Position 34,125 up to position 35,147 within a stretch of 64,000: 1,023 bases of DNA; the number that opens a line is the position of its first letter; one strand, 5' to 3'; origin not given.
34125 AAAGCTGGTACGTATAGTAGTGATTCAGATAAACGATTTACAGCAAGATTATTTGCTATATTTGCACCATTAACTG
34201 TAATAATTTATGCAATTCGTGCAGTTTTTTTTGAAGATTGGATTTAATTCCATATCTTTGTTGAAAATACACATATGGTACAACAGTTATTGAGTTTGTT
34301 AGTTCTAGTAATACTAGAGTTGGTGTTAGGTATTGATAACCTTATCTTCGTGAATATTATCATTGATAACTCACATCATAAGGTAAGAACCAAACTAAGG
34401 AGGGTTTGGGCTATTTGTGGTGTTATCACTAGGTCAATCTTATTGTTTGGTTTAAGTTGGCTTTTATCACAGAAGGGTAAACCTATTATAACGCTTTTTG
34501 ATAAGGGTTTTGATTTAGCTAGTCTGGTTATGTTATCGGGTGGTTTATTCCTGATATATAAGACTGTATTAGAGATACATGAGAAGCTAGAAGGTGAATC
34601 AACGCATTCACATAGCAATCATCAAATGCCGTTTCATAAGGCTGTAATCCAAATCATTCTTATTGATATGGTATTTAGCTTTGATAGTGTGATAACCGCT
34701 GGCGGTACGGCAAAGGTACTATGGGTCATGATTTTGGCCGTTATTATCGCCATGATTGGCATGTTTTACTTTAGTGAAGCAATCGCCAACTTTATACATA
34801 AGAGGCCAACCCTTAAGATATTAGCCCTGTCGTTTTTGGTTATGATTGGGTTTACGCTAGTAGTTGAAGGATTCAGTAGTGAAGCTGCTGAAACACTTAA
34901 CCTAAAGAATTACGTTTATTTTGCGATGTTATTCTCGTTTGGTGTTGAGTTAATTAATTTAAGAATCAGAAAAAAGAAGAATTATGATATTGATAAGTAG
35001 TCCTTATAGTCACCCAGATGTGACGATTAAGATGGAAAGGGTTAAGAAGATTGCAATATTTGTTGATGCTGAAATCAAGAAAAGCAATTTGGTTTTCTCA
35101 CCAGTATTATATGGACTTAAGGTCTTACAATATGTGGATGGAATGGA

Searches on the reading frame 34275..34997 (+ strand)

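Call 113: search_protein_families(library=phrogs, proteins=[window:34275-34997:+], max_evalue=0.00001)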
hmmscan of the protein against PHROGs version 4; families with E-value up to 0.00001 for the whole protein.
window:34275-34997:+ (241 aa): 1 family
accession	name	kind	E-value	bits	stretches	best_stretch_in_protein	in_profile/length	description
phrog_7180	-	moron, auxiliary metabolic gene and host takeover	2.4e-27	96.9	1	6-219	20-224/242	membrane protein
